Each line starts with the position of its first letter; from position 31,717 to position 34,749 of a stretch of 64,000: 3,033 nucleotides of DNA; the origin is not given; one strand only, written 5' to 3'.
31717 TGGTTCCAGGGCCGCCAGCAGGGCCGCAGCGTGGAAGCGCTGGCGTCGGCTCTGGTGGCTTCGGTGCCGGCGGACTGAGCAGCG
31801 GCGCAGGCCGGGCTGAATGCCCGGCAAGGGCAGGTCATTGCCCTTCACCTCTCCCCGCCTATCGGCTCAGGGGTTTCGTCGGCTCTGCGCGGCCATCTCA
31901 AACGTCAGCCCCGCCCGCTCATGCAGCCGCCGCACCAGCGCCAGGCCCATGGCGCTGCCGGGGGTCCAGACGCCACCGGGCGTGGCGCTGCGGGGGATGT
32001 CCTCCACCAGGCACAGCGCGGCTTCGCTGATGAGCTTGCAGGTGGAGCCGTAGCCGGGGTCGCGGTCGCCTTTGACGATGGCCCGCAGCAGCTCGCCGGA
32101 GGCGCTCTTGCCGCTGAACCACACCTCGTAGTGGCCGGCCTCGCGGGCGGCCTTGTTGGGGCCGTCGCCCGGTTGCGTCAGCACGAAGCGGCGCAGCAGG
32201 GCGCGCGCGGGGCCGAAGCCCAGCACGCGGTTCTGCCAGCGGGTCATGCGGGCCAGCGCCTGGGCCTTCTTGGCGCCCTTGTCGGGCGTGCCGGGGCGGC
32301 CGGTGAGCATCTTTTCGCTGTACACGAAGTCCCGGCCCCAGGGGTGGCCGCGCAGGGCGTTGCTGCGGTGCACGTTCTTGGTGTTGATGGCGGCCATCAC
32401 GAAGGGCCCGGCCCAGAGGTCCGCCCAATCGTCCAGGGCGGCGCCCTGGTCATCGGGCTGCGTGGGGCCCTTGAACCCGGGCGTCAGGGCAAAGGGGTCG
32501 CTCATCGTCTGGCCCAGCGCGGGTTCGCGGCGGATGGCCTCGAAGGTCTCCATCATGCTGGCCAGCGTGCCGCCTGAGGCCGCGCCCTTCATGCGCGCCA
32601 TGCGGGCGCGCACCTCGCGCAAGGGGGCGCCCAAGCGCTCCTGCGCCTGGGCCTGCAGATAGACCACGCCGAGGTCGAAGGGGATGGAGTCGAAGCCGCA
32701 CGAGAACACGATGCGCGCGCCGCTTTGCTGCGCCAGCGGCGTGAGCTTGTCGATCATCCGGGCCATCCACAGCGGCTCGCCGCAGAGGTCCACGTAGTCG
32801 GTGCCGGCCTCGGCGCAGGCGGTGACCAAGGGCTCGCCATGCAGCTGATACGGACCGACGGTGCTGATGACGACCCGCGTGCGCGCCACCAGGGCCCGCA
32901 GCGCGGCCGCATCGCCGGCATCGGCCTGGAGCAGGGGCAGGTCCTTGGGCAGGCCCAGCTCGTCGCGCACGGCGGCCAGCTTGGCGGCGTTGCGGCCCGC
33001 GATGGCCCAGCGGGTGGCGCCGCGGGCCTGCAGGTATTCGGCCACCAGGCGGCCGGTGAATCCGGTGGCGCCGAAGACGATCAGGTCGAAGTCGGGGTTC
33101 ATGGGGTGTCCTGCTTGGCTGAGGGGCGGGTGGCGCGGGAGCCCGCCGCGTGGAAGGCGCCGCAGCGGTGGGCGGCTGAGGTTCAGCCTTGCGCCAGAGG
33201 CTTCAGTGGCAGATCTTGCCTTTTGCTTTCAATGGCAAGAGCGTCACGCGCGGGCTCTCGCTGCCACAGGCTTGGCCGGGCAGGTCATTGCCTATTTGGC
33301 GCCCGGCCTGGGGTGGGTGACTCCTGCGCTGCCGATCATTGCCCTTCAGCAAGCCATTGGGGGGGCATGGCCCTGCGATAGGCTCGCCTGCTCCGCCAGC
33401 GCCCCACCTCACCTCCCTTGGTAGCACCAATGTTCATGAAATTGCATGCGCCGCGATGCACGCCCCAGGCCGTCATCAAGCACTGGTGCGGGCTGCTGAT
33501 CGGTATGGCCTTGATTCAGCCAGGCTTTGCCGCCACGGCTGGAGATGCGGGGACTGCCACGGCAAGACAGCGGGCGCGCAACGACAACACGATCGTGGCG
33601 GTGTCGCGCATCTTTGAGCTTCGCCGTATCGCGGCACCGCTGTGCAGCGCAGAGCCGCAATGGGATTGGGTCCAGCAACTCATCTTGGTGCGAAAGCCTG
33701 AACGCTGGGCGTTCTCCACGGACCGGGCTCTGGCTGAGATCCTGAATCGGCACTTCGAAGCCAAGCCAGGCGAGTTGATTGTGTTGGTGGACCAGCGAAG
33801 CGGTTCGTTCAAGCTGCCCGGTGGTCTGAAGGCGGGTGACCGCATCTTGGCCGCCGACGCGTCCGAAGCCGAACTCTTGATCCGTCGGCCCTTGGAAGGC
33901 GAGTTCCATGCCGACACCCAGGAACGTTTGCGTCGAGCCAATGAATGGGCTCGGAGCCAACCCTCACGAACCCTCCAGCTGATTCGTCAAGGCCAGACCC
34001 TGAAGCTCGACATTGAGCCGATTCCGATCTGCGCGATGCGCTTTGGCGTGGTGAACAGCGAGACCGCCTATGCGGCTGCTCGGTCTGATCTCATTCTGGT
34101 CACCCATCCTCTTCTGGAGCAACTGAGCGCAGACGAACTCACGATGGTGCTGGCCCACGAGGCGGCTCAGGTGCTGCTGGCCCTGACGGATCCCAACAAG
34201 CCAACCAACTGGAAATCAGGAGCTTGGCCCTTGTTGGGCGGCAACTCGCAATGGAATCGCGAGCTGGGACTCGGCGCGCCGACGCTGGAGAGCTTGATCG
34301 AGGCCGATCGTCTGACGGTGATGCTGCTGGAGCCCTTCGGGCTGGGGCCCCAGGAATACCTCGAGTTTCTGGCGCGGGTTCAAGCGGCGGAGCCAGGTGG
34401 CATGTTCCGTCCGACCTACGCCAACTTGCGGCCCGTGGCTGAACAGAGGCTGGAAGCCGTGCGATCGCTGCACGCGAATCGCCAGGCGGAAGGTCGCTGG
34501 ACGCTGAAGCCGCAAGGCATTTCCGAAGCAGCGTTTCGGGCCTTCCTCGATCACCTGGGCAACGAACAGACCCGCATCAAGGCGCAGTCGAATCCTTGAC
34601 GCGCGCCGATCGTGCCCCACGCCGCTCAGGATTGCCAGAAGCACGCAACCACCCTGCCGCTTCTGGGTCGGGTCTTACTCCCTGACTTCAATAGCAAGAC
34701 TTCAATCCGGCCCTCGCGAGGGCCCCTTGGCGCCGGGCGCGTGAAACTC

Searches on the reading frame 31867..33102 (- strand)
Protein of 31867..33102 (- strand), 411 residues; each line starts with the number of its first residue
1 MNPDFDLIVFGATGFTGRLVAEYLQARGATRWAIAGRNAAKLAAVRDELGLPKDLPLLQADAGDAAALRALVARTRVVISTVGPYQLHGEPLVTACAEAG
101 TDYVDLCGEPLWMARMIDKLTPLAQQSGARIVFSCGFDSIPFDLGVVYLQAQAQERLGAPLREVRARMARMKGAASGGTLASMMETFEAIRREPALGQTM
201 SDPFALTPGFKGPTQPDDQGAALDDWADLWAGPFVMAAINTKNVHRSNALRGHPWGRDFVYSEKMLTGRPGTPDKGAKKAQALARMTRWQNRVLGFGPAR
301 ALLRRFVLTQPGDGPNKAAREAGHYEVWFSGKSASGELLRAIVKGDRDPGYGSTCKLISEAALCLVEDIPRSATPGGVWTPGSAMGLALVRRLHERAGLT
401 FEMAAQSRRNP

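Call 8: search_protein_families(library=pfam, proteins=[window:31867-33102:-], max_evalue=0.01)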
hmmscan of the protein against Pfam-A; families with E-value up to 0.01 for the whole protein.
window:31867-33102:- (411 aa): 5 families
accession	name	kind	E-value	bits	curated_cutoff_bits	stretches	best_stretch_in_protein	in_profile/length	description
PF03435.24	Sacchrp_dh_NADP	-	4.1e-15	56.7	25.1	1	8-131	2-128/129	Saccharopine dehydrogenase NADP binding domain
PF13460.12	NAD_binding_10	-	6.3e-07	29.9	27.2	1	11-86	1-72/184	NAD(P)H-binding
PF01370.27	Epimerase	-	8.7e-05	22.5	20.9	1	8-80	2-70/240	NAD dependent epimerase/dehydratase family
PF05368.20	NmrA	-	0.00015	21.9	27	1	7-101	5-99/298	NmrA-like family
PF08659.16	KR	-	0.0044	17.4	22.6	1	8-76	4-76/180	KR domain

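Call 48: find_related_loci(query=window:31867-33102:-, collection=metagenome_contigs, flank=8000)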
Query window:31867-33102:- (411 aa) in metagenome_contigs; peptide patterns used: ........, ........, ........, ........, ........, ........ (x = any residue, [..] = any of these).
60 stretches matched a pattern; 12 encode a relative of the query (tblastn E <= 1e-3); 12 distinct loci.
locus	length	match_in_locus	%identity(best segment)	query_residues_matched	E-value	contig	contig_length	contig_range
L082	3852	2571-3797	97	1-409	0e+0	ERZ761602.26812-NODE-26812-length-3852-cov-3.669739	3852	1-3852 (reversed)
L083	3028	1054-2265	81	4-405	0e+0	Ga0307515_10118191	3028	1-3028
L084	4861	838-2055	80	2-405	0e+0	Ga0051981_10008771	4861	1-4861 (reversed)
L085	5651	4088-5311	79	4-409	0e+0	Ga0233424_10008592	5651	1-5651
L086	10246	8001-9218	78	2-405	0e+0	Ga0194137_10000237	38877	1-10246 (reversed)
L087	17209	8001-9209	77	4-404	0e+0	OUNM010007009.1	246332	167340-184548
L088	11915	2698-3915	78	2-405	0e+0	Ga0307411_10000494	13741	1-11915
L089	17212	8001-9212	76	4-405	0e+0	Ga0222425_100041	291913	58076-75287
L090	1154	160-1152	78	4-332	0e+0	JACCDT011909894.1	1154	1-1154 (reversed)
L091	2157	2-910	82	103-405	0e+0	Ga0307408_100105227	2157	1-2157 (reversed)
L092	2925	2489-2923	83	4-146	8e-74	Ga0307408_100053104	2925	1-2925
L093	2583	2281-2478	98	1-66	3e-35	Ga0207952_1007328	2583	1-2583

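Call 69: search_protein_families(library=pfam, proteins=[L082:1604-2473:+], max_evalue=0.001)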
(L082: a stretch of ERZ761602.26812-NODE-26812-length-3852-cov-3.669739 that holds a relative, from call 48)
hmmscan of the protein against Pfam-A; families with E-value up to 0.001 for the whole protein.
L082:1604-2473:+ (289 aa): 1 family
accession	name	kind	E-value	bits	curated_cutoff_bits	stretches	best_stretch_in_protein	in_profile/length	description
PF00497.25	SBP_bac_3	-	0.00044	20.4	26.4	1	69-222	10-98/132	Bacterial extracellular solute-binding proteins, family 3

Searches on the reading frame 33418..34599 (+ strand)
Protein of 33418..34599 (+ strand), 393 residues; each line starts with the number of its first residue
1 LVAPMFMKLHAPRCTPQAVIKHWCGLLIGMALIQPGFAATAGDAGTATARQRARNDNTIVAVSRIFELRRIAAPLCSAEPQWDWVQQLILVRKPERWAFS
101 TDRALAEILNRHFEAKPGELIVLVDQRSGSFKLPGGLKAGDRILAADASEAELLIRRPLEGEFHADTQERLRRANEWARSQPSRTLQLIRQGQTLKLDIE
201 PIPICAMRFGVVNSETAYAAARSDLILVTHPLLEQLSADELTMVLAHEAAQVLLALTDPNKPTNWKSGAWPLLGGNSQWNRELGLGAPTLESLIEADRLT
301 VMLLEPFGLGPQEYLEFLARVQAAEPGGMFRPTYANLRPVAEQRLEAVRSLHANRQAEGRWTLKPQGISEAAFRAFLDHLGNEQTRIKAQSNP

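Call 8: search_protein_families(library=pfam, proteins=[window:33418-34599:+], max_evalue=0.01)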
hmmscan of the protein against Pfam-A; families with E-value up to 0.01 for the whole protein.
window:33418-34599:+ (393 aa): 1 family
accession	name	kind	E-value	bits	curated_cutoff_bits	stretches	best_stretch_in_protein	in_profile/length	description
PF01435.24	Peptidase_M48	-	0.00051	20.4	20.3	1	217-250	38-74/186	Peptidase family M48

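Call 45: find_homologous_proteins(query=window:33418-34599:+, max_evalue=1e-10)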
Query window:33418-34599:+ (393 aa): 3 proteins with E <= 1e-10 among 8000 candidates.
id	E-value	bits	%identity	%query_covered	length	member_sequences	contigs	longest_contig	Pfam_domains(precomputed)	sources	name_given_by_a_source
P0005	3.6e-255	864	100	98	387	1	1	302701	-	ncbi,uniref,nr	ncbi:hypothetical protein [Inhella proteolytica]|uniref:Peptidase M48 domain-containing protein n=1 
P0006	1.1e-182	626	73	98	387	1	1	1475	PF01435.25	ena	-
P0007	4.0e-29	120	33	85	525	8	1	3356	-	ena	-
